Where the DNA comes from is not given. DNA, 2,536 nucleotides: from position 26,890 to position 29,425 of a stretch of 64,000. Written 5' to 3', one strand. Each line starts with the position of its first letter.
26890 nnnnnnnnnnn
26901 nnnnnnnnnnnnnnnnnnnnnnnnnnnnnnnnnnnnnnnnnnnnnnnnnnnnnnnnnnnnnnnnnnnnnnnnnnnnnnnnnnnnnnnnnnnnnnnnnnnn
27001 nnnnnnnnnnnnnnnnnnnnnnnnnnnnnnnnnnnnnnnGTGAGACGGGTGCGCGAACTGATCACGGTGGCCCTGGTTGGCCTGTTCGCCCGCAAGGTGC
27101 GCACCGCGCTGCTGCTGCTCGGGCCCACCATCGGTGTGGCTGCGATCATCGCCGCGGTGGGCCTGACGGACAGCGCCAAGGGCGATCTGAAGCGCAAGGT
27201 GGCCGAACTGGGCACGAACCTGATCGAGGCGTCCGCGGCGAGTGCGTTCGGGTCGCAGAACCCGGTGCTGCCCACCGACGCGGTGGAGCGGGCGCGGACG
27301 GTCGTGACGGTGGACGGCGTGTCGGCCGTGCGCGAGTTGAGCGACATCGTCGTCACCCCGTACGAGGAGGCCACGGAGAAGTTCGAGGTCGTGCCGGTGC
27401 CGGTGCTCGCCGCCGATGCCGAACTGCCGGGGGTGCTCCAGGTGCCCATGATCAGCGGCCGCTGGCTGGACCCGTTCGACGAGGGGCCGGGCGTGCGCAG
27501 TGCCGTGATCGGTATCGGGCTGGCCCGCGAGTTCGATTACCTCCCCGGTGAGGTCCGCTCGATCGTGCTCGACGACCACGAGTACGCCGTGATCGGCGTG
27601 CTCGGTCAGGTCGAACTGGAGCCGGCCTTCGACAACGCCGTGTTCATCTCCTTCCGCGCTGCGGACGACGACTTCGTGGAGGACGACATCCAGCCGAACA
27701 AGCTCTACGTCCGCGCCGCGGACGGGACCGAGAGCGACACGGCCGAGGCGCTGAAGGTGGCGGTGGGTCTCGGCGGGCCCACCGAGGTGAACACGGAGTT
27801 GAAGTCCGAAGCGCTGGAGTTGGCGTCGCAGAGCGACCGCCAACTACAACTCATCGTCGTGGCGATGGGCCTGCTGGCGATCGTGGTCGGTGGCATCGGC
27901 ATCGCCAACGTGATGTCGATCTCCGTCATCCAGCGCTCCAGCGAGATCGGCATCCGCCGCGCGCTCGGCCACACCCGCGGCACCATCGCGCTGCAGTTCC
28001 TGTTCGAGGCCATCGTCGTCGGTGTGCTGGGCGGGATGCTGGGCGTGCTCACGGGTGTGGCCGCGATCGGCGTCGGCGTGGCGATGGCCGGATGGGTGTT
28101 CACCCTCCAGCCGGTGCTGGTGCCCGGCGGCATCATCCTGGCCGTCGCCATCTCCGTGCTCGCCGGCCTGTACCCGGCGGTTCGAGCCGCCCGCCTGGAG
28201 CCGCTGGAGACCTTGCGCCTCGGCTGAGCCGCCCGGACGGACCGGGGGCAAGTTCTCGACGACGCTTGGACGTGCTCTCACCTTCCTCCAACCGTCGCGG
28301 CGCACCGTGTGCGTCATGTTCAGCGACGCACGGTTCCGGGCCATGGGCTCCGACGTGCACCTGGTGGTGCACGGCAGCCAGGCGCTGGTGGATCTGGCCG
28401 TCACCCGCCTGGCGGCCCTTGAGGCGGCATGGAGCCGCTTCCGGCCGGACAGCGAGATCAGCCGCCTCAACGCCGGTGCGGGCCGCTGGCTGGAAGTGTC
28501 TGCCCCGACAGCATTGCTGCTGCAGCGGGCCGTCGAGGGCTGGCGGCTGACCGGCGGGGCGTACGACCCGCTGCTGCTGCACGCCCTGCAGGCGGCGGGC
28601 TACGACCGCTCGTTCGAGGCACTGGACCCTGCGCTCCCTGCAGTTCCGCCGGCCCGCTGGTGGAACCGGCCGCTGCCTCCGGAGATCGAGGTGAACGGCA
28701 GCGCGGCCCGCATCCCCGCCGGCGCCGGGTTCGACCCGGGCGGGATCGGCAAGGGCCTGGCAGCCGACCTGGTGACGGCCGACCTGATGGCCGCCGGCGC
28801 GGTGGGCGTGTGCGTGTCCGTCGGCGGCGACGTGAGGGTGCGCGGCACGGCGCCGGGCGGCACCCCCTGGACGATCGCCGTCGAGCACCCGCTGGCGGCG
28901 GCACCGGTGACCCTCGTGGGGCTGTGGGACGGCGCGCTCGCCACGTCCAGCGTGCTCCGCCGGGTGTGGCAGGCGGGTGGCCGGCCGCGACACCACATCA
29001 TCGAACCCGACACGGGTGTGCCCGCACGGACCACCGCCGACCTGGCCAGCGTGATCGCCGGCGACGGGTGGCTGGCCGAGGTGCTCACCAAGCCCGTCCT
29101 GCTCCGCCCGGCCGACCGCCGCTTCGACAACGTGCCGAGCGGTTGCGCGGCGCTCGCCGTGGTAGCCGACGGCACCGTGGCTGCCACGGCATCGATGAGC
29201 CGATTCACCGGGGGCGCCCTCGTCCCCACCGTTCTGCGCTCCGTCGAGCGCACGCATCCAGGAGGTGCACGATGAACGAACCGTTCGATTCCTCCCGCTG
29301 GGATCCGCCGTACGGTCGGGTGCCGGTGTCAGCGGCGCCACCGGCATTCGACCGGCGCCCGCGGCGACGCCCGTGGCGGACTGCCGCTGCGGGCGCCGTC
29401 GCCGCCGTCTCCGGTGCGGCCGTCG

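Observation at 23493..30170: Seven-gene envelope operon combining a MacB-type exporter with ApbE, a His/Asp-rich micro-protein and a LysM protein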

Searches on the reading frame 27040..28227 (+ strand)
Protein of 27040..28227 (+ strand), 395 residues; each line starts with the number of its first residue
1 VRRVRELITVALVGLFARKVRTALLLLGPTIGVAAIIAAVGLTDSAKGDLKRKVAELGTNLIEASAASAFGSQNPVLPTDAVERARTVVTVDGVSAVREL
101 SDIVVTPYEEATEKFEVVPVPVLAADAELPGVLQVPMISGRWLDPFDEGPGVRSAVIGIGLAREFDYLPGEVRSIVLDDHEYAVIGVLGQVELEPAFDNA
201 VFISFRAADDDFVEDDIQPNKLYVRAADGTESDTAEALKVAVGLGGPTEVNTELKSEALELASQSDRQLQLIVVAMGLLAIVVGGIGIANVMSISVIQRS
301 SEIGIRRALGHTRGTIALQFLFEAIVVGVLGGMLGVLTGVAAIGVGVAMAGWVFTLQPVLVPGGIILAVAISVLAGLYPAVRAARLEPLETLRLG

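Call 4: search_protein_families(library=pfam, proteins=[window:27040-28227:+], max_evalue=0.01)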
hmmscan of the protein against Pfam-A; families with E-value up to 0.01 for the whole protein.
window:27040-28227:+ (395 aa): 2 families
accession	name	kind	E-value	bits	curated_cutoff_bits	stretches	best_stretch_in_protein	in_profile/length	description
PF12704.14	MacB_PCD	-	2.1e-20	74.4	27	1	22-237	1-202/207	MacB-like periplasmic core domain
PF02687.27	FtsX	-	1.3e-16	61.2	25.5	1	275-388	2-120/120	FtsX-like permease C-terminal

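Call 5: search_protein_families(library=ncbifam, proteins=[window:27040-28227:+], max_evalue=0.01)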
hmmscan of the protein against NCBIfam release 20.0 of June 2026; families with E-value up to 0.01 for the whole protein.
window:27040-28227:+ (395 aa): 9 families
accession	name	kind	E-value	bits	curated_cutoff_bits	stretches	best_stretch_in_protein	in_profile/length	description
NF007826.0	PRK10535.1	equivalog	2.4e-34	118.7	966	2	220-392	470-645/648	macrolide ABC transporter ATP-binding protein/permease MacB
TIGR03434.1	ADOP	subfamily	1.5e-27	96.1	622.3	1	78-393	478-801/803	ADOP family duplicated permease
NF038346.1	FtsX_actino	exception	7.2e-09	35.4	250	1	268-375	178-289/308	permease-like cell division protein FtsX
NF008357.0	PRK11146.1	exception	1.7e-08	33.8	439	1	267-341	263-340/414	lipoprotein-releasing ABC transporter permease subunit LolE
TIGR02212.1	lolCE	equivalog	3e-08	33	362.45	1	269-393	262-409/411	lipoprotein-releasing ABC transporter permease subunit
TIGR02213.1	lolE_release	exception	6.2e-07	28.6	540.35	1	267-341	260-337/411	lipoprotein-releasing ABC transporter permease subunit LolE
NF038347.1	FtsX_Gpos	exception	3.4e-06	26.6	225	1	274-337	173-235/296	permease-like cell division protein FtsX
TIGR00439.2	FtsX_Gneg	equivalog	2.8e-05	23.5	255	1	268-341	165-238/292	permease-like cell division protein FtsX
NF008076.0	PRK10814.1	exception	0.0016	17.5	473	1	276-393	267-397/399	lipoprotein-releasing ABC transporter permease subunit LolC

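Call 36: search_solved_structures(query=window:27040-28224:+, max_evalue=0.001)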
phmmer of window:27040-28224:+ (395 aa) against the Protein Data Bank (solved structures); distinct sequences matched with E-value up to 0.001: 9.
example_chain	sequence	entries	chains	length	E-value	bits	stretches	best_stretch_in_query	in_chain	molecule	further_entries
5nik_J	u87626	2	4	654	1.4e-28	103.7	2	220-392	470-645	Macrolide export ATP-binding/permease protein MacB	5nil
5gko_A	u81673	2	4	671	2.2e-25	93.2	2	260-392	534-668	Macrolide export ATP-binding/permease protein MacB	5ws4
5lil_A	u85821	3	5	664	3.2e-21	79.5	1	262-392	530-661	Macrolide export ATP-binding/permease protein MacB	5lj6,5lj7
5xu1_M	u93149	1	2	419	4.2e-20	75.8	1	263-393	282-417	ABC transporter permeae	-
9o9x_C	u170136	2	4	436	2.5e-08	37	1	267-393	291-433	ABC transporter permease YtrF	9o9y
7arh_C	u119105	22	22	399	7.5e-06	28.9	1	276-393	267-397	Lipoprotein-releasing ABC transporter permease subunit LolC | Lipo-releasing system transmembrane protein lolC | Lipoprotein-releasing system transmembrane prot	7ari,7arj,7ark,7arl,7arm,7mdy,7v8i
7mdx_A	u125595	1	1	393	0.00025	23.9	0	276-390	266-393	Lipoprotein-releasing system transmembrane protein LolC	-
7mdx_B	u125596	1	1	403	0.00085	22.1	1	267-342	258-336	Lipoprotein-releasing system transmembrane protein LolE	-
7arh_E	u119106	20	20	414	0.0009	22.1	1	267-342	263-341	Lipoprotein-releasing system transmembrane protein LolE | Lipoprotein transporter subunit LolE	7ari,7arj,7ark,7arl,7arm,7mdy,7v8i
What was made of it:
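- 27040..28227 (+): g4, module A. MacB-type permease with MacB_PCD extracytoplasmic domain and FtsX 4-TM domain. GTGA overlap with g3. PDB sequence matches to MacB (5nik, 1e-28), S. pneumoniae Spr0695 (5xu1) and YtrF: call 36.
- On MacB-type (type VII) ABC transporter: PDB MacB 5nik at 1e-28, call 36.
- Closest known: Bacillus YknWXYZ and Streptococcus pneumoniae Spr0693-0694-0695. Same: The permease matches 5xu1 (Spr0695) and MacB structures (call 36).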

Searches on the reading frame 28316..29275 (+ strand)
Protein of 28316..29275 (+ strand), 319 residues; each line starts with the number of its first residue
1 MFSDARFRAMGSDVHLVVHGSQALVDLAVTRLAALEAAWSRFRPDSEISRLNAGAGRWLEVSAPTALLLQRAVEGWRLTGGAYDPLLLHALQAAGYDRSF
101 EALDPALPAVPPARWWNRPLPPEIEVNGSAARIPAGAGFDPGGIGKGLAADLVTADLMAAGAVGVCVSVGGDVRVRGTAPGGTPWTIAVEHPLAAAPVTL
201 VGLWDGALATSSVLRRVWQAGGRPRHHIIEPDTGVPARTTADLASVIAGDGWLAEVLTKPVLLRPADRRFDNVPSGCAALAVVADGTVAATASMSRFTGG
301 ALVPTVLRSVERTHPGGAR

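Call 4: search_protein_families(library=pfam, proteins=[window:28316-29275:+], max_evalue=0.01)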
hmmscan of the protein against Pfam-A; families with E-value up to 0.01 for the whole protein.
window:28316-29275:+ (319 aa): 1 family
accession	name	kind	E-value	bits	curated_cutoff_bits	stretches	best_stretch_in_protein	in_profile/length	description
PF02424.20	ApbE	-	1.1e-45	156.7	25.6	1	10-267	1-249/266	ApbE family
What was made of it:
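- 28316..29275 (+): g5, module B. ApbE-family FAD:protein FMN transferase without a signal peptide. It belongs to an Acidimicrobiia clade that lacks signals throughout. Pfam 1e-45: call 4.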

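Call 5: search_protein_families(library=ncbifam, proteins=[window:28316-29275:+], max_evalue=0.01)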
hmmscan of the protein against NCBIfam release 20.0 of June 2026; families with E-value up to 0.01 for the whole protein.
window:28316-29275:+ (319 aa): 1 family
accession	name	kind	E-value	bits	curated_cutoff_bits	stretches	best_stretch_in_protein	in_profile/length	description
NF007774.0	PRK10461.1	equivalog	4.4e-12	45.6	498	1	143-248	185-292/351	FAD:protein FMN transferase ApbE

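Call 13: find_homologous_proteins(query=window:28316-29275:+)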
Query window:28316-29275:+ (319 aa): 2466 proteins with E <= 0.001 among 8000 candidates; the best 120 are listed.
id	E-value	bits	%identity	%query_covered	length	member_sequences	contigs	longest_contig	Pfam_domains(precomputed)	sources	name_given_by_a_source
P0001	2.9e-203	692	100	100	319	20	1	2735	PF02424.21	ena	-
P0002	1.5e-112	394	64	96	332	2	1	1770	PF02424.21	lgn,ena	-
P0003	3.9e-102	360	58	99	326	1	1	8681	PF02424.21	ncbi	-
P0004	8.8e-100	352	58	97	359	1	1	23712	PF02424.21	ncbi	-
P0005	1.3e-99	352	56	99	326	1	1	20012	PF02424.21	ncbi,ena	-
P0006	5.3e-99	350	57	97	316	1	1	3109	PF02424.21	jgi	jgi:thiamine biosynthesis lipoprotein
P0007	5.5e-99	350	59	95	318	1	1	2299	PF02424.21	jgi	jgi:thiamine biosynthesis lipoprotein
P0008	2.5e-98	348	59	93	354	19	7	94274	PF02424.21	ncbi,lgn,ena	-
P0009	2.0e-97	345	56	94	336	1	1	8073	PF02424.21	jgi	jgi:FAD:protein FMN transferase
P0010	4.4e-97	343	59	93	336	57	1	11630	PF02424.21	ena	-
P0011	7.1e-97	343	55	95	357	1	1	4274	PF02424.21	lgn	-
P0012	3.4e-96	340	57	97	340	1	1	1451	PF02424.21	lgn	-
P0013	1.0e-95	339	54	96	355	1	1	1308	PF02424.21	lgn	-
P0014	1.5e-95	338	57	95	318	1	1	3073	PF02424.21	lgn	-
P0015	1.7e-95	338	57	92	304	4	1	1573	PF02424.21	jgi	jgi:thiamine biosynthesis lipoprotein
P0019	8.0e-95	336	54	97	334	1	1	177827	PF02424.21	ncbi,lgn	-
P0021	2.4e-94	334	55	93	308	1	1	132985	PF02424.21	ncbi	-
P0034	7.5e-92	326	53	97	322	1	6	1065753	PF02424.21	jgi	jgi:thiamine biosynthesis lipoprotein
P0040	6.9e-90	320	55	94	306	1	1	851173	PF02424.21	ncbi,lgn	-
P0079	8.3e-87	310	54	90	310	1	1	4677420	PF02424.21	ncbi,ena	-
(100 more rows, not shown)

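Call 14: find_encoding_contigs(protein=P0008, flank=6000, max_places=2)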
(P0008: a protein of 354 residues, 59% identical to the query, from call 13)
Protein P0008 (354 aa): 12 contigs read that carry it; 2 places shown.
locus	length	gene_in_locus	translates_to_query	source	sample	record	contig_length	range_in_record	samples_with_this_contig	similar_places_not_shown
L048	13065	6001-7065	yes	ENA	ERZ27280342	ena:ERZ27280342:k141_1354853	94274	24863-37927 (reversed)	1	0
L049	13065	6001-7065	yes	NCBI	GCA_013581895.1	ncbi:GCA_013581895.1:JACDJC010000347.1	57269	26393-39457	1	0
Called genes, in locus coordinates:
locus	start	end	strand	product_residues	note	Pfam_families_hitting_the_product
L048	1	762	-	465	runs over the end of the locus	PF03007:WS_DGAT_cat, PF06974:WS_DGAT_C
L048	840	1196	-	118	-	-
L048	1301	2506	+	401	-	PF02729:OTCace_N, PF00185:OTCace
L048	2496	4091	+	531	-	PF01546:Peptidase_M20 (weak), PF07687:M20_dimer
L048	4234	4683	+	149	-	PF00582:Usp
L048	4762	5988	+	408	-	PF00108:Thiolase_N, PF02803:Thiolase_C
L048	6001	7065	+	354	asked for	PF02424:ApbE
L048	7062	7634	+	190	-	PF01794:Ferric_reduct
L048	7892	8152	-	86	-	-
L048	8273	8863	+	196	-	PF01476:LysM (weak)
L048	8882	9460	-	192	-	PF13489:Methyltransf_23, PF08241:Methyltransf_11 (weak), PF08242:Methyltransf_12, PF13649:Methyltransf_25 (weak)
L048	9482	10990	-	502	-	PF01494:FAD_binding_3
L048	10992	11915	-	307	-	PF00903:Glyoxalase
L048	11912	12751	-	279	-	PF01557:FAA_hydrolase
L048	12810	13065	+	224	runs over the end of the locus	PF00392:GntR, PF07729:FCD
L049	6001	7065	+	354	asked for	PF02424:ApbE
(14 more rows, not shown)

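Call 15: find_encoding_contigs(protein=P0079, flank=6000, max_places=2)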
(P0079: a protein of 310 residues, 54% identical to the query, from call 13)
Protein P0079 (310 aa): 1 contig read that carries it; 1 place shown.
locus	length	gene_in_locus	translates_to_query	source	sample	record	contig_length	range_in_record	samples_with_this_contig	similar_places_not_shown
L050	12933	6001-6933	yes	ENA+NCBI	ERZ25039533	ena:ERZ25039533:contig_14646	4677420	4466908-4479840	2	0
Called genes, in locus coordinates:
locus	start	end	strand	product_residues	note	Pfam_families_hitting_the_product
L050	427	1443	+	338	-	PF24878:YkcB_C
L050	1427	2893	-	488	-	PF00672:HAMP, PF00512:HisKA, PF13581:HATPase_c_2 (faint), PF02518:HATPase_c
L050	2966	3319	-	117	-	PF04138:GtrA_DPMS_TM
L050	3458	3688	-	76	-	-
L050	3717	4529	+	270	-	-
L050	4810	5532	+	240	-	PF00072:Response_reg, PF00486:Trans_reg_C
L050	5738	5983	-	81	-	-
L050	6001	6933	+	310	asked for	PF02424:ApbE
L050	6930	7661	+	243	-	PF01794:Ferric_reduct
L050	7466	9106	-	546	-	PF02776:TPP_enzyme_N, PF00205:TPP_enzyme_M, PF02775:TPP_enzyme_C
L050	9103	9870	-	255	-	PF00392:GntR, PF07702:UTRA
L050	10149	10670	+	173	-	PF01243:PNPOx_N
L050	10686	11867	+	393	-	PF01266:DAO (faint), PF01494:FAD_binding_3, PF01593:Amino_oxidase (faint), PF07992:Pyr_redox_2 (faint), PF22607:FAD_binding-like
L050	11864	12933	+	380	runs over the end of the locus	PF12006:DUF3500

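Call 16: find_encoding_contigs(protein=P0004, flank=6000, max_places=2)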
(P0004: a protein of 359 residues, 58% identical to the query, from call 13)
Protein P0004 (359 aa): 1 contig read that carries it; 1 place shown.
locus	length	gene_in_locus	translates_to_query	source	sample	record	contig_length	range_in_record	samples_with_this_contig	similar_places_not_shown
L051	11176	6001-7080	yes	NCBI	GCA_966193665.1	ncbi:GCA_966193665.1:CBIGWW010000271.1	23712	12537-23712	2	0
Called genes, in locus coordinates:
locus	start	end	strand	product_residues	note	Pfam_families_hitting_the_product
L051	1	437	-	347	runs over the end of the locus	PF03462:PCRF, PF00472:RF-1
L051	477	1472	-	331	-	-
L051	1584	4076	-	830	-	PF07394:DUF1501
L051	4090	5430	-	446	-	PF08811:DUF1800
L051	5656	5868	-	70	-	PF01197:Ribosomal_L31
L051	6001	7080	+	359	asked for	PF02424:ApbE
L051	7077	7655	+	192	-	PF01794:Ferric_reduct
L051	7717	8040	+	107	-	-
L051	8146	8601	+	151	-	PF01476:LysM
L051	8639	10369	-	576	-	-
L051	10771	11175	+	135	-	?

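Call 21: find_related_loci(query=A1, collection=metagenome_contigs, flank=8000)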
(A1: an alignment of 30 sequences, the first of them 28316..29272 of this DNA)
Query A1 (319 aa) in metagenome_contigs; peptide patterns used: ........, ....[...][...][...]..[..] (x = any residue, [..] = any of these).
600 stretches matched a pattern (row limit reached: there are more); 568 encode a relative of the query (tblastn E <= 1e-3); the best 80 are kept; 80 distinct loci.
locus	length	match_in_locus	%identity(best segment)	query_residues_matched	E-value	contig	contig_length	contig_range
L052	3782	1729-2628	59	3-300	2e-102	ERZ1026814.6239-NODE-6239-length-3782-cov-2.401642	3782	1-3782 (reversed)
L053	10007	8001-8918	55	6-307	3e-98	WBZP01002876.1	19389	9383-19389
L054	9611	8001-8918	54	6-307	3e-97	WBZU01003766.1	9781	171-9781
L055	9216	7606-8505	56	6-301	2e-95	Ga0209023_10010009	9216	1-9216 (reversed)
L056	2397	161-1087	51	4-308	3e-97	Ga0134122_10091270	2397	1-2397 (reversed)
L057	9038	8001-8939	54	7-305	1e-93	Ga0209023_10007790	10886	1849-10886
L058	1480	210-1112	52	6-307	3e-97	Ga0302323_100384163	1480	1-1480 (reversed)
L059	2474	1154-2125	51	7-318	3e-93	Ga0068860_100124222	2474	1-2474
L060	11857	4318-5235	54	1-306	1e-89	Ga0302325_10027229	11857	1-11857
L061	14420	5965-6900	52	1-309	1e-88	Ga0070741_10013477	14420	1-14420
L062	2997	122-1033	54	3-307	4e-90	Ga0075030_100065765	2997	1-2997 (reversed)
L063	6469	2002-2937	52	4-315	2e-88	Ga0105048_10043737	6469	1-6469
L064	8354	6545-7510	50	1-315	8e-88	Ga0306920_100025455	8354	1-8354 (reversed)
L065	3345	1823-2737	50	3-307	1e-88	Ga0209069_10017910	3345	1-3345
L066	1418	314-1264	52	3-305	2e-93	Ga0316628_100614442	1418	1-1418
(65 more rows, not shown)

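Call 49: find_encoding_contigs(protein=P0019, flank=4000, max_places=1)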
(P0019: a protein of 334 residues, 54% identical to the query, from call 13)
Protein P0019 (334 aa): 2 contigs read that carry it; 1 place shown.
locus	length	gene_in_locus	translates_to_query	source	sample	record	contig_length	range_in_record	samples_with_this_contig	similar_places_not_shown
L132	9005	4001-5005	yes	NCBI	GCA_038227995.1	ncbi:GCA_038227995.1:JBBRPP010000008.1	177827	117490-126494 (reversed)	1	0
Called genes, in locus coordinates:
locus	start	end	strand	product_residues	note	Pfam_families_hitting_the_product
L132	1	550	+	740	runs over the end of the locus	PF18934:DUF5682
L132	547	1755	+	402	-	PF05762:VWA_CoxE, PF13519:VWA_2 (faint)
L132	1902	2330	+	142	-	PF00582:Usp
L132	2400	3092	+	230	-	PF00027:cNMP_binding, PF12802:MarR_2 (weak), PF13545:HTH_Crp_2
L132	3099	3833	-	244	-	PF01066:CDP-OH_P_transf (weak)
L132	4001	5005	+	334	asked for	PF02424:ApbE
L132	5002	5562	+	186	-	PF01794:Ferric_reduct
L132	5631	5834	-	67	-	-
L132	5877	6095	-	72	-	-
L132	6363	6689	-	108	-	-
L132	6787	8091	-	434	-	PF04024:PspC, PF09922:LiaF-like_C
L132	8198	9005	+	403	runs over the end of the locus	PF04024:PspC, PF02518:HATPase_c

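Call 50: find_encoding_contigs(protein=P0034, flank=4000, max_places=1)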
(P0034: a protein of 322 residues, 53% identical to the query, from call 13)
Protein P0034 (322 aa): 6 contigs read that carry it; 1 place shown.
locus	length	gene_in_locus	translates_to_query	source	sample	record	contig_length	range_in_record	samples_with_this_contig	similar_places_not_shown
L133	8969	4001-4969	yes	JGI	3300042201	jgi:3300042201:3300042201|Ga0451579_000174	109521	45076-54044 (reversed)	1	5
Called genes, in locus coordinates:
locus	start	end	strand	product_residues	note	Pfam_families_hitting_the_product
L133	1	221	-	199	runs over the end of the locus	PF00440:TetR_N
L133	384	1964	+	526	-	PF07690:MFS_1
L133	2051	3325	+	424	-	-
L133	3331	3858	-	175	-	PF00440:TetR_N, PF16925:TetR_C_13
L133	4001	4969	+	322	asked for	PF02424:ApbE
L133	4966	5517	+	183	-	PF01794:Ferric_reduct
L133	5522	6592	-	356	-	PF01370:Epimerase, PF05368:NmrA, PF16363:GDP_Man_Dehyd (weak), PF13460:NAD_binding_10 (weak)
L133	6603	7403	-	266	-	PF00300:His_Phos_1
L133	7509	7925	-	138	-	-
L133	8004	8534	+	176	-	-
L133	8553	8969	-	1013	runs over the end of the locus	PF10418:DHODB_Fe-S_bind, PF14691:Fer4_20, PF07992:Pyr_redox_2, PF13450:NAD_binding_8, PF13738:Pyr_redox_3 (faint), PF00070:Pyr_redox (weak), PF02915:Rubrerythrin (faint)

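Call 51: find_encoding_contigs(protein=P0040, flank=4000, max_places=1)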
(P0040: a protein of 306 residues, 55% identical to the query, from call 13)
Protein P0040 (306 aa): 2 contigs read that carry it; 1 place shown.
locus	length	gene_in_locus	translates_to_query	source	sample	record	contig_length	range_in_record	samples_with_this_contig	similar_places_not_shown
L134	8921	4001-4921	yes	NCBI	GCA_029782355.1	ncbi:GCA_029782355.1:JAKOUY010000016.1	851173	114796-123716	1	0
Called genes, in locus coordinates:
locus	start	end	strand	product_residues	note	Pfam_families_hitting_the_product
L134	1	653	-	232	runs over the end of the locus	PF00392:GntR, PF07729:FCD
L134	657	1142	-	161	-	PF00903:Glyoxalase, PF13669:Glyoxalase_4 (faint), PF18029:Glyoxalase_6 (weak)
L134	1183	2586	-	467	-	PF00672:HAMP, PF00512:HisKA, PF02518:HATPase_c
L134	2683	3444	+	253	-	PF00072:Response_reg, PF00486:Trans_reg_C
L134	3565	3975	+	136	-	-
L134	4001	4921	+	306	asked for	PF02424:ApbE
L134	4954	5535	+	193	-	PF01794:Ferric_reduct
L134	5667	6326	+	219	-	-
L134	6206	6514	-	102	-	-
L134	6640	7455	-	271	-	PF00106:adh_short, PF01370:Epimerase (weak), PF13561:adh_short_C2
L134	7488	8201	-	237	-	PF04434:SWIM (weak)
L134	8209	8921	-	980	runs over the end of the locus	PF12419:DUF3670, PF00176:SNF2-rel_dom, PF00271:Helicase_C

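Call 52: find_encoding_contigs(protein=P0021, flank=4000, max_places=1)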
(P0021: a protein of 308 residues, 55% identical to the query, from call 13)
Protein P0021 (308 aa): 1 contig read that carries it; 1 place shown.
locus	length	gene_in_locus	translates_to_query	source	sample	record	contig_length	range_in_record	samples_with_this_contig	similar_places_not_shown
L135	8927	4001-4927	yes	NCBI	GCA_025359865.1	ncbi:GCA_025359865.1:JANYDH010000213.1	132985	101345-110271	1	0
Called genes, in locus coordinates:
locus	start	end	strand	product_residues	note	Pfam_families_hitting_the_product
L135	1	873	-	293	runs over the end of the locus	PF00248:Aldo_ket_red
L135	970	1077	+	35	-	-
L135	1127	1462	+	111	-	-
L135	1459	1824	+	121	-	PF01850:PIN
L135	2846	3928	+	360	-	-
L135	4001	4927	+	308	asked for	PF02424:ApbE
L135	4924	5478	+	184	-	PF01794:Ferric_reduct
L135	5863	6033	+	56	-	-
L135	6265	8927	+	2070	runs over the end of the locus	PF11974:bMG3 (weak), PF17789:MG4 (faint), PF01835:MG2, PF07703:A2M_BRD, PF00207:A2M, PF17973:bMG10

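Call 69: find_encoding_contigs(protein=window:28316-29275:+, flank=6000, max_places=3)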
Protein window:28316-29275:+ (319 aa): 24 contigs read that carry it; 2 places shown.
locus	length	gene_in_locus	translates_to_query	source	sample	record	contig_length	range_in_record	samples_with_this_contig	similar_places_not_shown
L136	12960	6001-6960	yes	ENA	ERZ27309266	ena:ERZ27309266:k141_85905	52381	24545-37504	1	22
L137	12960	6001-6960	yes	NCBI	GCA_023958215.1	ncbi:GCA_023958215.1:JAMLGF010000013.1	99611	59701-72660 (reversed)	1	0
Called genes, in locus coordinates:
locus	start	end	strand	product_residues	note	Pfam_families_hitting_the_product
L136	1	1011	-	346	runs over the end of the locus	PF04055:Radical_SAM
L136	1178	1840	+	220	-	-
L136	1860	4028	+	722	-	PF25984:BSH_YknX (faint), PF01471:PG_binding_1 (weak), PF03160:Calx-beta, PF25967:RND-MFP_C (faint), PF25989:YknX_C (weak)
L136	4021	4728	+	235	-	PF00005:ABC_tran, PF13304:AAA_21 (faint)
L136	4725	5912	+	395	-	PF12704:MacB_PCD, PF02687:FtsX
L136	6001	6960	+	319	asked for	PF02424:ApbE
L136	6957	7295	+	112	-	-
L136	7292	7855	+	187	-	-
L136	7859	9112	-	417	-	-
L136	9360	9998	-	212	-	PF01965:DJ-1_PfpI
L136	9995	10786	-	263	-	PF02463:SMC_N (faint), PF00005:ABC_tran, PF13304:AAA_21 (weak)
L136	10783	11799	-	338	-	PF01032:FecCD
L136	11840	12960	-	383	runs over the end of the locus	PF01497:Peripla_BP_2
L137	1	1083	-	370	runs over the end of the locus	PF04055:Radical_SAM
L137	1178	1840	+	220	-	-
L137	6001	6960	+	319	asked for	PF02424:ApbE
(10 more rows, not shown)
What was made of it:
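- Closest known: Bacillus YknWXYZ and Streptococcus pneumoniae Spr0693-0694-0695. Same: Faint or weak YknX Pfam families are on record for g2 (call 69).
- Checked: Independent gene calls on public contigs carrying the identical ApbE give the same seven products of 220/722/235/395/319/112/187 aa (call 69).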
